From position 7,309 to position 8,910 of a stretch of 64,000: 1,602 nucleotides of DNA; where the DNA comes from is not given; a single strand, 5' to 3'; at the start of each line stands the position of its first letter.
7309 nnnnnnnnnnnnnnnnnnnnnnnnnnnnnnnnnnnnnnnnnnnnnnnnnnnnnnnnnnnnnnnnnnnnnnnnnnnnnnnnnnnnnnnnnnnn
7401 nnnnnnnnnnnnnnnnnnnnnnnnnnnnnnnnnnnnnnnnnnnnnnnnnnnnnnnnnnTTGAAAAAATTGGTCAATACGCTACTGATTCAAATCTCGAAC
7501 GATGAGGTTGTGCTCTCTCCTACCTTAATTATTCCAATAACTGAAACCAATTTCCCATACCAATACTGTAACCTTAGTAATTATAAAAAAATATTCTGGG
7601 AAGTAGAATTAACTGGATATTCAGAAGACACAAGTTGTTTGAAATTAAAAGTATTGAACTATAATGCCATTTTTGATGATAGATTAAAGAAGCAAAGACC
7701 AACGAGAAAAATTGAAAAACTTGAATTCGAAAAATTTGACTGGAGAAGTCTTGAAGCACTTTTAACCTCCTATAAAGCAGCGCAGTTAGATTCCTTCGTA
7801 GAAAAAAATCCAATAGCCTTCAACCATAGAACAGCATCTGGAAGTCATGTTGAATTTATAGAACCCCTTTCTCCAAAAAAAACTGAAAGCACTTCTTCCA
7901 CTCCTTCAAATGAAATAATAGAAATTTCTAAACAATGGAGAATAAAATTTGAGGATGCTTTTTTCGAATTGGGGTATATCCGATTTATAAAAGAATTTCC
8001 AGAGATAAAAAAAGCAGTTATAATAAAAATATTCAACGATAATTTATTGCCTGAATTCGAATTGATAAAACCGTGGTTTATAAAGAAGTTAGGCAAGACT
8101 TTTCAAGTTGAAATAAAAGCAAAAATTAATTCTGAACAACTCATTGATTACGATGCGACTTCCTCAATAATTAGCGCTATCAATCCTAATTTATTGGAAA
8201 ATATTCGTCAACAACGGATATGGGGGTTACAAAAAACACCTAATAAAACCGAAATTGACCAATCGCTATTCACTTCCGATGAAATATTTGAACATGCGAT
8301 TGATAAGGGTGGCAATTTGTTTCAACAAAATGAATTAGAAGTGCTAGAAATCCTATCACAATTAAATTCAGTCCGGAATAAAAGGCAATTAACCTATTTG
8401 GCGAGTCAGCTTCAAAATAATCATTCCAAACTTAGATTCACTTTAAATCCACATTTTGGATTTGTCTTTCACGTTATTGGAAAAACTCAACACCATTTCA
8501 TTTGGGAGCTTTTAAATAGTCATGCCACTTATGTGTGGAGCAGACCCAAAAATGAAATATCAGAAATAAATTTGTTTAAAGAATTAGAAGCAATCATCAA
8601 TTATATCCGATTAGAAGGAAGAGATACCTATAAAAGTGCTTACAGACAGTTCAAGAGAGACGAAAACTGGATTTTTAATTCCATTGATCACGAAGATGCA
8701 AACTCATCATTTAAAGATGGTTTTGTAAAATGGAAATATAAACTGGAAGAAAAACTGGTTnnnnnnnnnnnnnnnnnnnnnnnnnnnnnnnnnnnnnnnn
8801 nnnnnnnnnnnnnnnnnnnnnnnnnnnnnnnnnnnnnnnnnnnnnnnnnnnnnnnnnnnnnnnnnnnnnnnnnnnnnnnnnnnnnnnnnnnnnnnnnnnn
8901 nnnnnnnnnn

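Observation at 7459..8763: Single low-GC orphan gene inserted between ispG and the caa3 oxidase locus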

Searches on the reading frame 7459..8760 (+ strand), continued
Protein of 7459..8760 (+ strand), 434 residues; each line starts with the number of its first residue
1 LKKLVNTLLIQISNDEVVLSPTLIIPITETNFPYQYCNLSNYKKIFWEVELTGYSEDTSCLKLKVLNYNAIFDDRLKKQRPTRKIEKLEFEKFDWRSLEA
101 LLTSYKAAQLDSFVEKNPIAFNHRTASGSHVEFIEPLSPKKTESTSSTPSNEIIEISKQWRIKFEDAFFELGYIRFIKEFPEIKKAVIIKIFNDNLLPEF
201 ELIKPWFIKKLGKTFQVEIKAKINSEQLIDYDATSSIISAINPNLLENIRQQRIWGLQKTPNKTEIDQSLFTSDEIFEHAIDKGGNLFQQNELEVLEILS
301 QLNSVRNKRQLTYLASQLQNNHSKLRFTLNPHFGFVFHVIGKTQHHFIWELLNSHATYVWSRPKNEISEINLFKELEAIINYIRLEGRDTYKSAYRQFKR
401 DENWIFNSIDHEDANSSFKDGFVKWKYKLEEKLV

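Call 82: search_protein_families(library=pfam, proteins=[L013:3353-3718:+, L013:5024-7471:+, L014:1514-3190:+, L022:9284-10207:+, L024:7250-7996:+, L029:5674-7971:+, L066:9253-9738:+, L069:9330-10034:+, L079:7498-7986:+, L087:9263-9994:+], max_evalue=0.001)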
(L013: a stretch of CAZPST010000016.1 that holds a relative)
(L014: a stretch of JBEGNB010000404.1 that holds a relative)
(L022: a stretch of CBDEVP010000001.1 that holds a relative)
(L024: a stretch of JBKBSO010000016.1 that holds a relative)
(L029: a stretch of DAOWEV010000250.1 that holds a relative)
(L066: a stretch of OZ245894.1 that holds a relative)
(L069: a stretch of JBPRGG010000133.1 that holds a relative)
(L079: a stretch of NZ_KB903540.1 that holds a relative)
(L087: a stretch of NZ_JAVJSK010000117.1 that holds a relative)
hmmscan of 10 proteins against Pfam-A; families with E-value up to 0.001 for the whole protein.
L013:3353-3718:+ (122 aa): 2 families
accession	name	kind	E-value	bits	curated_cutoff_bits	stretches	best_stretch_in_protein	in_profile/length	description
PF18765.7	Polbeta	-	2e-07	31.5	26.9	1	42-86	12-58/93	Polymerase beta, Nucleotidyltransferase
PF01909.29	NTP_transf_2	-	2.3e-06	28.3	21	1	43-96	14-72/93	Nucleotidyltransferase domain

L013:5024-7471:+ (816 aa): 3 families
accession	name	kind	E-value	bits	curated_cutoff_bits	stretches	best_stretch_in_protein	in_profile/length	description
PF16313.11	DUF4953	-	8.8e-69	232.5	24.2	1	414-722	3-313/316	Met-zincin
PF17148.9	DUF5117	-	2.6e-40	138.7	27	1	82-288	1-189/189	Domain of unknown function (DUF5117)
PF17162.9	DUF5118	-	4.9e-06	26.7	27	1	25-71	3-50/50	Domain of unknown function (DUF5118)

L014:1514-3190:+ (559 aa): 2 families
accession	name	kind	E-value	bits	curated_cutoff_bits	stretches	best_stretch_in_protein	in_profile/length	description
PF13382.11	Adenine_deam_C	-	4.1e-58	196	27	1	374-542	2-168/169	Adenine deaminase C-terminal domain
PF01979.26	Amidohydro_1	-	1.5e-34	120.2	25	1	44-322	1-343/345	Amidohydrolase family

L022:9284-10207:+ (308 aa): 2 families
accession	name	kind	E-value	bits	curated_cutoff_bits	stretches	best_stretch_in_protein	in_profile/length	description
PF03372.29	Exo_endo_phos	-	3.2e-17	63.4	24.5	1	40-296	1-225/225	Endonuclease/Exonuclease/phosphatase family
PF14529.12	Exo_endo_phos_2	-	4.2e-06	27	27.4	0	138-182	2-44/117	Endonuclease-reverse transcriptase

L024:7250-7996:+ (249 aa): 2 families
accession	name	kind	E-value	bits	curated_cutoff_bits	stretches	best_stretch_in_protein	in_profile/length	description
PF02348.25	CTP_transf_3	-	1.8e-48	165.7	22.6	1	5-220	1-215/217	Cytidylyltransferase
PF12804.13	NTP_transf_3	-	8.6e-09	36.2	27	1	14-123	9-119/160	MobA-like NTP transferase domain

L029:5674-7971:+ (766 aa): 3 families
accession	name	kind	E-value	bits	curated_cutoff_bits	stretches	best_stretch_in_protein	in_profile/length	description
PF16126.11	DUF4838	-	1.4e-103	346.9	26.6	1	152-471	2-325/325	Domain of unknown function (DUF4838)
PF03648.19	Glyco_hydro_67N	-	2.6e-12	47.5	24.3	1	60-141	35-119/120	Glycosyl hydrolase family 67 N-terminus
PF12971.12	NAGLU_N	-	0.00093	19.4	28.3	0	104-150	20-66/82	Alpha-N-acetylglucosaminidase (NAGLU) N-terminal domain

L066:9253-9738:+ (162 aa): 2 families
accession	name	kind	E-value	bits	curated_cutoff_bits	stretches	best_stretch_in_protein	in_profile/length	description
PF06445.20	GyrI-like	-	1.1e-20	75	26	1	3-160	2-155/155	GyrI-like small molecule binding domain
PF14526.11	Cass2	-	5.2e-19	69.4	27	1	5-159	1-150/150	Integron-associated effector binding protein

L069:9330-10034:+ (235 aa): 1 family
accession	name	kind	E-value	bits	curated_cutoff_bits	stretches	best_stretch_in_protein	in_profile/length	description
PF00588.24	SpoU_methylase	-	1.3e-24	87.4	29.7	1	2-152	2-142/142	SpoU rRNA Methylase family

L079:7498-7986:+ (163 aa): 0 families

L087:9263-9994:+ (244 aa): 3 families
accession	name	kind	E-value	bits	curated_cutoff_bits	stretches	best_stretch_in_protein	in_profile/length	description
PF12706.13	Lactamase_B_2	-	1.9e-13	50.9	27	1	8-205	1-199/200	Beta-lactamase superfamily domain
PF13483.12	Lactamase_B_3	-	8e-05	23.1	24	1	34-150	34-112/160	Beta-lactamase superfamily domain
PF00753.33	Lactamase_B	-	0.00049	20.5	22.7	0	36-149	33-150/196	Metallo-beta-lactamase superfamily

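Call 85: search_protein_families(library=padloc, alignment_id=A5, max_evalue=0.00001)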
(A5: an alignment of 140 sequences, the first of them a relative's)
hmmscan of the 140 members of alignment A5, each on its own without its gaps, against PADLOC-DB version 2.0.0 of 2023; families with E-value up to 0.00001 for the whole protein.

A. member 1, L001:7419-7727:- (103 aa): 0 families

B. families by the number of members that match (of 140 scanned): 148 families (the first 25 are shown)
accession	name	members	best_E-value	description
PDLC04134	mad2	3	1.8e-28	mads_2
PDLC00767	PycC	2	1.7e-142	Pycsar cyclase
PDLC02294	AbiEii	2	6.3e-112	AbiEii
PDLC02292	AbiEii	2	4.8e-104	AbiEii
PDLC02370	PycC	2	1.2e-98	-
PDLC00761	PycC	2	5.6e-69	Pycsar cyclase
PDLC00764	PycC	2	1.6e-50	Pycsar cyclase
PDLC02289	AbiEii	2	4e-48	AbiEii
PDLC03982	PD-Lambda-2_B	2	1e-37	-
PDLC02322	AbiEii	2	2.7e-36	AbiEii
PDLC02302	AbiEii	2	3e-32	AbiEii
PDLC04904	PDC-S09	2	2.2e-27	-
PDLC04902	PDC-S09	2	5.6e-25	-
PDLC02304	AbiEii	2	1e-24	AbiEii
PDLC04906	PDC-S09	2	8.3e-24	-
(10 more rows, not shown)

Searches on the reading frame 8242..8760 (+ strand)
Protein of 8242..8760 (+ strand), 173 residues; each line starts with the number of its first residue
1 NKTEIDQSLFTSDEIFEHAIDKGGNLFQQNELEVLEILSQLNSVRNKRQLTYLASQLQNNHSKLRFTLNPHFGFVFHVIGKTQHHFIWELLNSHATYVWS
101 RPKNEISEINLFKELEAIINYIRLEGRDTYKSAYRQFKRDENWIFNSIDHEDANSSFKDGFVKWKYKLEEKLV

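Call 70: predict_structure(alignment_id=A4)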
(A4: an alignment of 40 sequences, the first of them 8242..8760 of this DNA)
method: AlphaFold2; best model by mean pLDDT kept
length: 173 residues; sequences in the alignment: 40
mean_pLDDT: 81.9   pTM: 0.81
mean pLDDT of the five models: 81.9, 79.8, 79.6, 79.1, 79.0
residues with pLDDT >= 90: 74; 70-90: 62; 50-70: 31; < 50: 6
segments of 3 or more residues with pLDDT < 50: 1-3, 21-23
pLDDT, mean of each block of 10 residues (from residue 1): 60 68 54 74 80 93 85 90 95 88 91 92 89 76 90 69 94 94
secondary structure, 60 per line:
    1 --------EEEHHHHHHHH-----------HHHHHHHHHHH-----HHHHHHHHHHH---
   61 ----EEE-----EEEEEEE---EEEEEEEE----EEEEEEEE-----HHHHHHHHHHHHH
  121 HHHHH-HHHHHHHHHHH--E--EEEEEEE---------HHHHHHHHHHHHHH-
elements in order: E9-11 H12-19 H31-41 H47-57 E65-67 E73-79 E83-90 E95-102 H108-125 H127-137 E143-149 H159-172
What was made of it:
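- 8239..8760 (+): C-terminal alpha+beta domain (residues 261-434), the most conserved part of the protein. It carries all but one (I241) of the 12 invariant residues. The domain-only AF2 model has pTM 0.81 (call 70).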

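Call 73: fold_search(model_id=the predicted structure, library=pdb)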
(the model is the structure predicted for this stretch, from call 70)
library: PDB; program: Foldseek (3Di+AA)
matches with E <= 10: 257; with E <= 0.001: 0
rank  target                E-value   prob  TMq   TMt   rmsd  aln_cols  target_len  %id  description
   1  9yl4_G                5.4e-02  0.41  0.19  0.13  16.1       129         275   10  Crystal structure of PprA S-F filament from Deinococcus radiodurans (released 2025-10-22)
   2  9or6_B                1.6e-01  0.41  0.19  0.13  14.9       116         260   13  Crystal structure of PprA S-F-S tetramer from Deinococcus radiodurans (released 2025-06-04)
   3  9or6_A                2.1e-01  0.23  0.19  0.13  15.8       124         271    9  Crystal structure of PprA S-F-S tetramer from Deinococcus radiodurans (released 2025-06-04)
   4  9yup_C                2.1e-01  0.21  0.19  0.12  17.1       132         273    9  Crystal structure of PprA S-F-S tetramer from Deinococcus radiodurans (released 2025-10-29)
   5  9yup_B                2.7e-01  0.25  0.19  0.12  14.9       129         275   12  Crystal structure of PprA S-F-S tetramer from Deinococcus radiodurans (released 2025-10-29)
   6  3kxy_B                5.0e-01  0.16  0.24  0.28   9.4       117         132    8  Crystal Structure of the ExsC-ExsE Complex (released 2010-06-30)
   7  6mc6_B                5.0e-01  0.16  0.19  0.13  15.0       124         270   10  Crystal structure of PprA filament from Deinococcus radiodurans (released 2018-09-26)
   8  2xga_B                5.3e-01  0.20  0.26  0.32  10.9       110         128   12  MTSL spin-labelled Shigella Flexneri Spa15 (released 2010-12-01)
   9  9yl4_K                5.9e-01  0.16  0.19  0.13  16.1       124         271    9  Crystal structure of PprA S-F filament from Deinococcus radiodurans (released 2025-10-22)
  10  1ry9_A                6.3e-01  0.18  0.26  0.31  10.9       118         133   13  Spa15, a Type III Secretion Chaperone from Shigella flexneri (released 2004-04-27)
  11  2hij_L                6.3e-01  0.06  0.14  0.08  11.4       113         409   13  Crystal Structure of P14 Alanine Variant of Antithrombin (released 2007-06-19)
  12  9yi3_A                7.4e-01  0.11  0.18  0.12  16.4       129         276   10  Crystal structure of PprA S-F filament from Deinococcus radiodurans (released 2025-10-15)
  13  6bdu_A                8.3e-01  0.11  0.19  0.13  15.8       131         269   11  Crystal structure of PprA from Deinococcus radiodurans (released 2018-09-05)
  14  6mc6_A                1.1e+00  0.11  0.23  0.15  16.6       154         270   10  Crystal structure of PprA filament from Deinococcus radiodurans (released 2018-09-26)
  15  9yup_D                1.2e+00  0.14  0.19  0.13  14.9       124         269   12  Crystal structure of PprA S-F-S tetramer from Deinococcus radiodurans (released 2025-10-29)
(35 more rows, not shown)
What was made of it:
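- On PprA-like DNA-repair proteins: Foldseek E 0.054, TM 0.19 (call 73).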

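Call 91: search_solved_structures(query=A4, max_evalue=10)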
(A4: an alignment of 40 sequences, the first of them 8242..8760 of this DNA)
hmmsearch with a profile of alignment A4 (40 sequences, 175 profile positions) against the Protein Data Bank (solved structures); distinct sequences matched with E-value up to 10: 1.
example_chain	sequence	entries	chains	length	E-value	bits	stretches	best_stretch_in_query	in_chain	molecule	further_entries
7swt_A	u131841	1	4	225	1.7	11.4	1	129-169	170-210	Chromoprotein eforRED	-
